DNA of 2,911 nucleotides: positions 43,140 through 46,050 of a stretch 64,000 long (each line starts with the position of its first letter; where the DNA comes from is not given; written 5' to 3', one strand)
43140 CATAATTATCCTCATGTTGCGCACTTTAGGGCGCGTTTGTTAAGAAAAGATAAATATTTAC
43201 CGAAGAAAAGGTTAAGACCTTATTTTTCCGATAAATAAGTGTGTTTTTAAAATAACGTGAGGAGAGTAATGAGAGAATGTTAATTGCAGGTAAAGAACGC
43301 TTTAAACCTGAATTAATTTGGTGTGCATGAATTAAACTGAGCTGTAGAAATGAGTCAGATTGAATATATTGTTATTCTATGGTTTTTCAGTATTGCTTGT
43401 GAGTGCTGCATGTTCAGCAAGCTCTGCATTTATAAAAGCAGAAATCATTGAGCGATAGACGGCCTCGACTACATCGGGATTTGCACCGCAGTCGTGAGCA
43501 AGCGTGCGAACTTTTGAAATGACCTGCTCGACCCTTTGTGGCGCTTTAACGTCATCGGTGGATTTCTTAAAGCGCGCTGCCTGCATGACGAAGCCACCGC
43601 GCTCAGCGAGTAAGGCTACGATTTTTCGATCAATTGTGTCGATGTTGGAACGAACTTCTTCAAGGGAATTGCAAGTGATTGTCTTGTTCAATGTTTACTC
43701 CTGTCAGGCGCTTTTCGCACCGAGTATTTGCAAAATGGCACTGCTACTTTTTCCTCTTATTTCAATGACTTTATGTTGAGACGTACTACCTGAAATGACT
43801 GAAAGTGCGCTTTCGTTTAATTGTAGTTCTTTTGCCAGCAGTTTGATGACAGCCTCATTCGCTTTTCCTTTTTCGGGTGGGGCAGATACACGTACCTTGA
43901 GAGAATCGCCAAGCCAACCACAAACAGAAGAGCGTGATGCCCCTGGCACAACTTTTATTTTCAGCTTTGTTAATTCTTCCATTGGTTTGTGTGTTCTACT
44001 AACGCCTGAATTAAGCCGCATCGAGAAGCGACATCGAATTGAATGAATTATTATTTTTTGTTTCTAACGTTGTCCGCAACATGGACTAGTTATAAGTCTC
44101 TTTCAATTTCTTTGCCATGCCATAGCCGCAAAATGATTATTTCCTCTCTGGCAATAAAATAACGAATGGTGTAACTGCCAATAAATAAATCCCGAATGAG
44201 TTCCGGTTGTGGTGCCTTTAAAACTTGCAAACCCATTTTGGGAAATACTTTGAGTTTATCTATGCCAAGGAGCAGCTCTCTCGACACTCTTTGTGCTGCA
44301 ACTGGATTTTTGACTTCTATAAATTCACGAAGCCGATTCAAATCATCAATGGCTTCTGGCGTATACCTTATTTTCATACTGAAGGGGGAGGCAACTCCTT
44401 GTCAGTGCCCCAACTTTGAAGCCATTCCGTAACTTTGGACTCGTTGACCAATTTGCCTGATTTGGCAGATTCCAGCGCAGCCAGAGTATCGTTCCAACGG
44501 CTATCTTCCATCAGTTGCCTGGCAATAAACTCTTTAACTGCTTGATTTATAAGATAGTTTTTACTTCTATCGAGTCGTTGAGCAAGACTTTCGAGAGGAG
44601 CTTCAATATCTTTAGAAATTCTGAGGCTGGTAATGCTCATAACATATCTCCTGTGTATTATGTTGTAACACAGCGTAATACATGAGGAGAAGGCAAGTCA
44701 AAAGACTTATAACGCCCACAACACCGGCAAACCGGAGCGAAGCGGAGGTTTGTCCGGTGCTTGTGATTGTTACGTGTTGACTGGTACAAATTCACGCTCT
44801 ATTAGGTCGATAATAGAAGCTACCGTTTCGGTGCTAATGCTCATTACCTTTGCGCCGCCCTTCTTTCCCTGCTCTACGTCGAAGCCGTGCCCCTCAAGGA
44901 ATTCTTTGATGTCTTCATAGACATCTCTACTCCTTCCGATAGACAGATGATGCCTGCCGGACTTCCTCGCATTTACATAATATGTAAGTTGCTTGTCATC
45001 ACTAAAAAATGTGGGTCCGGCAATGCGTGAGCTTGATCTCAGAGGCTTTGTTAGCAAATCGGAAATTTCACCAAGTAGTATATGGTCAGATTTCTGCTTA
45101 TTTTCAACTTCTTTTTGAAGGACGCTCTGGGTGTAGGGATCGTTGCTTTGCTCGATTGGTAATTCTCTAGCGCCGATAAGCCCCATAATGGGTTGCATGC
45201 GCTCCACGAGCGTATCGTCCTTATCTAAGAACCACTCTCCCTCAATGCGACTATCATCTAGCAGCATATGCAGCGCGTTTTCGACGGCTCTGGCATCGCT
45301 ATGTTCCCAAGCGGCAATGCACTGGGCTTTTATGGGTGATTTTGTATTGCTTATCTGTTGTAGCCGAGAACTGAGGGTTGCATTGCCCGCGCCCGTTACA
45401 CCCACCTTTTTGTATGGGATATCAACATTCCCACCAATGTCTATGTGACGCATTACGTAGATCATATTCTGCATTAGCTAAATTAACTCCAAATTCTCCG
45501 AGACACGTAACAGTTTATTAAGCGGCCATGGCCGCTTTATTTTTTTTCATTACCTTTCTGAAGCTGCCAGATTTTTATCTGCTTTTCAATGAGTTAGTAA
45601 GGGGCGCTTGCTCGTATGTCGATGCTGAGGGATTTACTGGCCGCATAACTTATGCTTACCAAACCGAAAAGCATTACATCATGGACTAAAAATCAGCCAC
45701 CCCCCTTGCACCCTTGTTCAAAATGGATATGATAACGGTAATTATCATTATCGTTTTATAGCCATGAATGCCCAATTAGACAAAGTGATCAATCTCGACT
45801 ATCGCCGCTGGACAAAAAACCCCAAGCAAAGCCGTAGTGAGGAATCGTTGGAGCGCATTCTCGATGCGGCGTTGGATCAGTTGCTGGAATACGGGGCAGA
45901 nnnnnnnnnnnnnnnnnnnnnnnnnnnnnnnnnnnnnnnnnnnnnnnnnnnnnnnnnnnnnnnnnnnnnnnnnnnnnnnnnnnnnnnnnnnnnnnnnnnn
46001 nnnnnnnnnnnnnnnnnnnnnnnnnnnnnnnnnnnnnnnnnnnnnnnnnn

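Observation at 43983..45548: Two tandem integron-type gene cassettes (parDE and a GIY-YIG gene) with no integrase, inserted between core genes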

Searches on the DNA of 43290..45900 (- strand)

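Call 21: search_rna_families(source=window, start=43600, end=45900, threshold=evalue, max_evalue=1)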
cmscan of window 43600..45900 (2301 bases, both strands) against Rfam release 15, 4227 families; matches with E-value up to 1: 1.
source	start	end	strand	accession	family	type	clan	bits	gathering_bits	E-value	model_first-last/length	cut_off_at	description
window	44327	44355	-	RF01178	snoR77Y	Gene; snRNA; snoRNA; CD-box;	CL00057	21.1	52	0.95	1-85/85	no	Small nucleolar RNA snoR77Y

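Call 74: search_with_rna_model(model_id=R1, sources=[L001, L002, L003, L004, L005, L007, L009, L010, L014, L015, L017, L018, L020, L022, L023, L024, L025, L027, L028, L029], max_evalue=0.05)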
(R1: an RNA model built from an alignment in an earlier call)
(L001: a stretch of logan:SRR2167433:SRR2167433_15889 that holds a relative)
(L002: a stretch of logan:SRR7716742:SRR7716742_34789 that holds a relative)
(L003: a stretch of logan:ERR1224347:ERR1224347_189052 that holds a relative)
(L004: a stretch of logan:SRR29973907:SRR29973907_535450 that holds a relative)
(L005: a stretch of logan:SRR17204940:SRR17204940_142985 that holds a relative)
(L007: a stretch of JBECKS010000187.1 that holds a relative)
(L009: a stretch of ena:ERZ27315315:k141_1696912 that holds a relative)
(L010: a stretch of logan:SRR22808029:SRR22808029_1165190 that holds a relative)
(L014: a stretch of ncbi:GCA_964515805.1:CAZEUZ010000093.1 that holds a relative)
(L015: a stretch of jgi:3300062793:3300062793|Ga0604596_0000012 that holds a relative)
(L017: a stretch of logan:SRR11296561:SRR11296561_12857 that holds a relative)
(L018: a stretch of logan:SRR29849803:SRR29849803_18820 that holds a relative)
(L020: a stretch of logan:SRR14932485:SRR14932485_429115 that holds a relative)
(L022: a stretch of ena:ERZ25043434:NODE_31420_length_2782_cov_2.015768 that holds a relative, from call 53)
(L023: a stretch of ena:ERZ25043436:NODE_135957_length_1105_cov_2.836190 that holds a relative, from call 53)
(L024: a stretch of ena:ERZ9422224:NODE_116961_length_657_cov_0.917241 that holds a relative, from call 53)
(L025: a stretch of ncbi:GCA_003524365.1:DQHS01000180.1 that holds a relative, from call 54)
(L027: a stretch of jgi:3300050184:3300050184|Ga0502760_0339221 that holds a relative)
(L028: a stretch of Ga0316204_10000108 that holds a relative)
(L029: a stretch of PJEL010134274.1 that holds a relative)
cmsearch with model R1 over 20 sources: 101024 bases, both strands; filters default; matches with E-value up to 0.05: 31.
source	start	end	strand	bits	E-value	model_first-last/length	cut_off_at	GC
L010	626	680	+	55.8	3.3e-12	1-60/60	no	0.53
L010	1292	1351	+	54.5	7.2e-12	1-60/60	no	0.48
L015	1894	1947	+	54.1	9.2e-12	1-60/60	no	0.63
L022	1876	1935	+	53.8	1.1e-11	1-60/60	no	0.6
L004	98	169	+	51.8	4e-11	1-60/60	no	0.56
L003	786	854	+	51.2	5.6e-11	1-60/60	no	0.55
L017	599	656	+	50.5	8.9e-11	1-60/60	no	0.64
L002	762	830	+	49.8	1.4e-10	1-60/60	no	0.54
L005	739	807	+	49.8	1.4e-10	1-60/60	no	0.54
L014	7283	7354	+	49.7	1.5e-10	1-60/60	no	0.47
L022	1129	1184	+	49.2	1.9e-10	1-60/60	no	0.5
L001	1515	1583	+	48.7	2.8e-10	1-60/60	no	0.55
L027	556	612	+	48.5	3.1e-10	1-60/60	no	0.51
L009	478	549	+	48.1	3.9e-10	1-60/60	no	0.5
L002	2826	2873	+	48.1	4e-10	1-60/60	no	0.58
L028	119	189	-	47.8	4.6e-10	1-60/60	no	0.46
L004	899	964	+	43.3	8e-09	1-57/60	3'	0.56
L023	286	390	+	41.2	2.9e-08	1-60/60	no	0.47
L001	2466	2526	+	37.7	2.6e-07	1-60/60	no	0.52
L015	1190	1279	+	36.9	4.1e-07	1-60/60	no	0.66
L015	2471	2540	+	36.4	5.7e-07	1-60/60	no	0.51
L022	110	214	+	30.3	2.5e-05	1-60/60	no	0.49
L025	505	616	+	28.1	0.0001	1-60/60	no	0.46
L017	1890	1976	+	27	0.0002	1-60/60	no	0.62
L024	73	153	+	25.5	0.00052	1-60/60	no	0.48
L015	4565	4681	+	24.6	0.00091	1-60/60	no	0.55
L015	50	139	+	24.3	0.0011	1-60/60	no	0.69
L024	484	567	+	21.5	0.0062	1-60/60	no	0.62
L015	3049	3111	+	20.7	0.01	1-60/60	no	0.68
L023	721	804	+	20.1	0.015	1-60/60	no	0.64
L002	1688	1789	+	19.3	0.024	1-60/60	no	0.53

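Call 82: search_dna_similar(query=window:43290-45560:-, collection=plasmids, mode=distant, max_rows=10)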
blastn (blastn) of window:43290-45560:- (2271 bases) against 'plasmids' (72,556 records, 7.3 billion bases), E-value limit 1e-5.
Records with a match: 66; places in all: 67; records where one place covers at least 80% of the query: 0.
Best place of each record, by identity: 80-90% 66.
By first word of the organism name: Escherichia 16; Klebsiella 12; Enterobacter 12; Pseudomonas 5; uncultured 5; Aeromonas 4; Providencia 2; bacterium 2; Serratia 2; Shewanella 2; and 4 more.
By predicted mobility (MOB-suite, as given by PLSDB): conjugative 50; mobilizable 8; non-mobilizable 8.
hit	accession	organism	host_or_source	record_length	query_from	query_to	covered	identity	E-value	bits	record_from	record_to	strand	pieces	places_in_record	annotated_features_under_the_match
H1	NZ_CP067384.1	Klebsiella grimontii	Homo sapiens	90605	1508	1569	3%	82.3%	2e-6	64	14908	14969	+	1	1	none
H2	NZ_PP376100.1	Klebsiella pneumoniae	-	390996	1508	1568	3%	82.0%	8e-6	62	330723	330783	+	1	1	none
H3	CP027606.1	Enterobacter cloacae complex sp.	-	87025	1508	1562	2%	85.5%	7e-7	64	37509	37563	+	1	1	none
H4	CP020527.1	Enterobacter cloacae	Homo sapiens,human,trachael aspirate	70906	1508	1562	2%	85.5%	7e-7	64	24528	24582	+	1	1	none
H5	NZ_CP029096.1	Pseudomonas aeruginosa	-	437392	1508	1562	2%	85.5%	7e-7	64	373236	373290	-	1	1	none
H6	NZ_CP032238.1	Escherichia coli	chicken,cell culture,stool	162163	1508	1562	2%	85.5%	7e-7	64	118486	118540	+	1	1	none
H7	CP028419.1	Aeromonas hydrophila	Deinagkistrodon acutus,cell ...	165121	1508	1562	2%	85.5%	7e-7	64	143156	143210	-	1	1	none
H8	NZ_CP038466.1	Aeromonas hydrophila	cell culture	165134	1508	1562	2%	85.5%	7e-7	64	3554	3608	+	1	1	none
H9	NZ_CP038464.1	Aeromonas hydrophila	cell culture,diarrheal snake diarrheal ...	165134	1508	1562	2%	85.5%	7e-7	64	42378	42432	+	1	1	none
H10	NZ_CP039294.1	Pseudomonas aeruginosa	Homo sapiens,blood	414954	1508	1562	2%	85.5%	7e-7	64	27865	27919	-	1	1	none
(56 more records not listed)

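Call 84: get_annotated_region(hit=H3, flank=2500)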
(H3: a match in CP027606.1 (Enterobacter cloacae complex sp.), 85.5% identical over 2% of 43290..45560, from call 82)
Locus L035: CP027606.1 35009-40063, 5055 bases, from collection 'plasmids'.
description: Enterobacter cloacae complex sp. strain AR_0093 plasmid unnamed2, complete sequence
organism: Enterobacter cloacae complex sp. (NCBI taxid 2027919)
taxonomy: Bacteria; Pseudomonadota; Gammaproteobacteria; Enterobacterales; Enterobacteriaceae; Enterobacter; Enterobacter cloacae complex sp.
host: -; source: -; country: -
typing (MOB-suite, as given by PLSDB): mobilizable; replicon IncFIA,rep_cluster_1418
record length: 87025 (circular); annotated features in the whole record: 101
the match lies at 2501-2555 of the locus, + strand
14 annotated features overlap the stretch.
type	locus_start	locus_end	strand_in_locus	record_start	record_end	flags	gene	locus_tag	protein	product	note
CDS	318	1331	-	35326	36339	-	-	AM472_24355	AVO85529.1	integron integrase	-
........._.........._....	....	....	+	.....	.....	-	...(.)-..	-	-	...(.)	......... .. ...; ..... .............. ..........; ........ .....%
CDS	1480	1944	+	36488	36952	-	aac(3)-I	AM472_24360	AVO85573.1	aminoglycoside N-acetyltransferase AAC(3)-Ib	-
predicted_resistance_gene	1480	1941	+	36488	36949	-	aac(3)-Ib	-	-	aminoglycoside N-acetyltransferase AAC(3)-Ib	predicted by amrfinderplus; class AMINOGLYCOSIDE; identity 100.0%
CDS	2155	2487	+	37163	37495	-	-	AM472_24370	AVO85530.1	quaternary ammonium compound efflux SMR transporter QacF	-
predicted_resistance_gene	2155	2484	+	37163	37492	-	qacF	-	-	quaternary ammonium compound efflux SMR transporter QacF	predicted by amrfinderplus; class QUATERNARY AMMONIUM; identity 100.0%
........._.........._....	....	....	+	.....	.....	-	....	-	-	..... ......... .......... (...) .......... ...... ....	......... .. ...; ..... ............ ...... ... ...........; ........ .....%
CDS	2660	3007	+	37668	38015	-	qacE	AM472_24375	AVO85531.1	quaternary ammonium compound efflux SMR transporter QacE delta 1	-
predicted_resistance_gene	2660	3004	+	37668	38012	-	qacEdelta1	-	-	quaternary ammonium compound efflux SMR transporter QacE delta 1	predicted by amrfinderplus; class QUATERNARY AMMONIUM; identity 100.0%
CDS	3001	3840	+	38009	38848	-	-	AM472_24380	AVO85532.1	sulfonamide-resistant dihydropteroate synthase Sul1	-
predicted_resistance_gene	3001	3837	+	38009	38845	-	sul1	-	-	sulfonamide-resistant dihydropteroate synthase Sul1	predicted by amrfinderplus; class SULFONAMIDE; identity 100.0%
CDS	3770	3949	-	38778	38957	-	-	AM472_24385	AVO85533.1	hypothetical protein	-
CDS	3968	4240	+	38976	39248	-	-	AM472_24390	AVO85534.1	hypothetical protein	-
CDS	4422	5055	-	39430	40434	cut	-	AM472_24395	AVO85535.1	IS110-like element IS4321 family transposase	-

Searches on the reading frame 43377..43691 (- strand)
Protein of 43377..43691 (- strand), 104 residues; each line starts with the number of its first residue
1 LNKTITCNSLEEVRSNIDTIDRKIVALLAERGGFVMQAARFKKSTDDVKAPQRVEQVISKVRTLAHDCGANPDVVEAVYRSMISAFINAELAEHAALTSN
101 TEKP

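Call 4: search_protein_families(library=pfam, proteins=[window:43377-43691:-], max_evalue=0.01)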
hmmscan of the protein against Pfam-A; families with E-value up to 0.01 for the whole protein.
window:43377-43691:- (104 aa): 1 family
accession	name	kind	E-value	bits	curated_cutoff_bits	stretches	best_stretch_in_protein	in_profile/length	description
PF01817.26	CM_2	-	4.6e-21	75.2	27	1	13-90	1-79/80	Chorismate mutase type II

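Call 50: search_protein_families(library=ncbifam, proteins=[window:43377-43691:-], max_evalue=0.001)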
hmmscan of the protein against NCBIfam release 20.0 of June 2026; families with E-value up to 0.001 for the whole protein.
window:43377-43691:- (104 aa): 19 families
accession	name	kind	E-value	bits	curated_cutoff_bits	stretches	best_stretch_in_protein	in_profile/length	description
NF005475.0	PRK07075.1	equivalog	2.8e-21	75.6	126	1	4-92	7-95/105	isochorismate lyase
TIGR01803.1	CM-like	subfamily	3.8e-15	55.8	73.35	1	10-89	1-81/82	chorismate mutase family protein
NF008400.0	PRK11199.1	equivalog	4e-12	45.8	273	1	8-85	3-81/374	bifunctional chorismate mutase/prephenate dehydrogenase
NF004925.0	PRK06285.1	equivalog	9.3e-11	41.7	77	1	8-79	7-79/99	chorismate mutase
NF006691.0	PRK09239.1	equivalog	3e-10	40.2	120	1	7-88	9-91/108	chorismate mutase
TIGR01799.1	CM_T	equivalog_domain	2.5e-09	37.1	95.9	1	10-83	1-75/83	chorismate mutase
TIGR01807.1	CM_P2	equivalog_domain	3.3e-09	36.9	69.55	1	10-81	1-74/76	chorismate mutase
TIGR01805.1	CM_mono_grmpos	equivalog_domain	3.7e-09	36.7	71.2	1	10-67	1-59/81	chorismate mutase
TIGR01795.1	CM_mono_cladeE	equivalog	2.2e-08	34.6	107.55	1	9-85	4-80/94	chorismate mutase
TIGR01791.2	CM_archaeal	equivalog_domain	4.6e-08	33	66.95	1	10-84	1-76/83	chorismate mutase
NF004697.0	PRK06034.1-3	equivalog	1.8e-07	30.6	355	1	2-98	3-102/283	hypothetical protein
NF004698.0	PRK06034.1-4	equivalog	6.9e-07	28.9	349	1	1-99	1-104/287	hypothetical protein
NF004695.0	PRK06034.1-1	equivalog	1.2e-06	28.1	311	1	5-85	8-90/267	hypothetical protein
NF006741.0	PRK09269.1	equivalog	2.8e-06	27.1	158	1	23-85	36-99/194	chorismate mutase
TIGR01797.1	CM_P_1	equivalog_domain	4.1e-06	26.9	73.7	1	11-71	2-63/83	chorismate mutase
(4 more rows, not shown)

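Call 52: find_homologous_proteins(query=window:43377-43691:-, max_evalue=1e-10)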
Query window:43377-43691:- (104 aa): 517 proteins with E <= 1e-10 among 535 candidates; the best 120 are listed.
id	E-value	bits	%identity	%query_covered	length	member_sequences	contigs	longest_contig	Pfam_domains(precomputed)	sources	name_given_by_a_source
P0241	1.7e-59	215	100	100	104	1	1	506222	PF01817.27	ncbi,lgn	-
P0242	1.0e-52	194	90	100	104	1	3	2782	PF01817.27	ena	-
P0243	2.1e-52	193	90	100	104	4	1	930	PF01817.27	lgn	-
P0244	9.9e-51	187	88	100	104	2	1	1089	PF01817.27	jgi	-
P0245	1.9e-49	183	85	100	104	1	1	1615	PF01817.27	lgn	-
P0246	4.9e-49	182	85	100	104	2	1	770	PF01817.27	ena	-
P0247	1.3e-48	181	83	100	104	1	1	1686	PF01817.27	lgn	-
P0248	3.5e-48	179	81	100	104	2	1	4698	PF01817.27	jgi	jgi:isochorismate pyruvate lyase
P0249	6.4e-48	178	86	97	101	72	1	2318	PF01817.27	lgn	-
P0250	3.1e-47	176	83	100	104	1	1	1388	PF01817.27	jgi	-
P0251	3.9e-47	176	83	100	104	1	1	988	PF01817.27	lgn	-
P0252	6.6e-47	175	84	97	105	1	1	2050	PF01817.27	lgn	-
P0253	1.2e-45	171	80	99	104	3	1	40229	PF01817.27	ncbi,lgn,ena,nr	ncbi:MAG TPA: chorismate mutase [Cellvibrio sp.]|nr:chorismate mutase [Cellvibrio sp.]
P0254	5.4e-45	169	79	97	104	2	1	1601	PF01817.27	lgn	-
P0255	1.2e-44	168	77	99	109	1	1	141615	PF01817.27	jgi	-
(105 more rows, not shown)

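Call 53: find_encoding_contigs(protein=P0242, flank=3000, max_places=3)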
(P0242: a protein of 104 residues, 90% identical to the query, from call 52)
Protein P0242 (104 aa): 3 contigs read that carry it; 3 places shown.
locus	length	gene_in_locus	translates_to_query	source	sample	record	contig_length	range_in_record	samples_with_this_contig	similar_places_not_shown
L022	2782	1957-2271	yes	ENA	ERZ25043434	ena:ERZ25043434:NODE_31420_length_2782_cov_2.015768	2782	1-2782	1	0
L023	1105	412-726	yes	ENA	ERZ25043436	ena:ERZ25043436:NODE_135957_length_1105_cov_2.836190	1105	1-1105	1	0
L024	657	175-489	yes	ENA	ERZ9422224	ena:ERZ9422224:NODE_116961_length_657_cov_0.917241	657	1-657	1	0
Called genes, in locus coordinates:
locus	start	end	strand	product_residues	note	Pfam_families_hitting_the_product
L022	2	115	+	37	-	?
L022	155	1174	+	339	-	-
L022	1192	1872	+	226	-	-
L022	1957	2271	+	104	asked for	PF01817:CM_2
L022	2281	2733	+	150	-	-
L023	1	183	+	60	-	?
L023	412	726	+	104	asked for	PF01817:CM_2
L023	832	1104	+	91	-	?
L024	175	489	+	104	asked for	PF01817:CM_2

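Call 54: find_encoding_contigs(protein=P0253, flank=5000, max_places=2)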
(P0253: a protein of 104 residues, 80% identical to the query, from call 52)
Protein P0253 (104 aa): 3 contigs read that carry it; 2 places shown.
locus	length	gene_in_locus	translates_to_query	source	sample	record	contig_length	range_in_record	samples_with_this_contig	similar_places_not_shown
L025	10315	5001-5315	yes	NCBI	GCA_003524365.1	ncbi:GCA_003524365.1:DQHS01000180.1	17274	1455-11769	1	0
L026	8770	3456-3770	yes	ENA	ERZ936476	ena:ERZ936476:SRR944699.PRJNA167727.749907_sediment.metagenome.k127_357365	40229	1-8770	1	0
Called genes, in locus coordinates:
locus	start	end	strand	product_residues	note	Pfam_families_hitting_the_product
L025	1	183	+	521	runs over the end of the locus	PF01527:HTH_Tnp_1 (weak), PF13384:HTH_23 (faint), PF13518:HTH_28 (faint), PF00665:rve, PF13683:rve_3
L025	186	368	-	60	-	-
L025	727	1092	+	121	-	-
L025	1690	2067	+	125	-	-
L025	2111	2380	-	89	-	-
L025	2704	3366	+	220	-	PF01323:DSBA (weak)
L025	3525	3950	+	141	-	PF00583:Acetyltransf_1, PF13673:Acetyltransf_10, PF13508:Acetyltransf_7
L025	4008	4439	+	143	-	-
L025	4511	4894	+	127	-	PF14079:DUF4260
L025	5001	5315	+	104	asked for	PF01817:CM_2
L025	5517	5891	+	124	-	-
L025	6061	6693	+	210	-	PF01612:DNA_pol_A_exo1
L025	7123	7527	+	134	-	PF01124:MAPEG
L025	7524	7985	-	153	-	PF00583:Acetyltransf_1, PF13673:Acetyltransf_10, PF13508:Acetyltransf_7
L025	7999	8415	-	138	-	-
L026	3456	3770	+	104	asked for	PF01817:CM_2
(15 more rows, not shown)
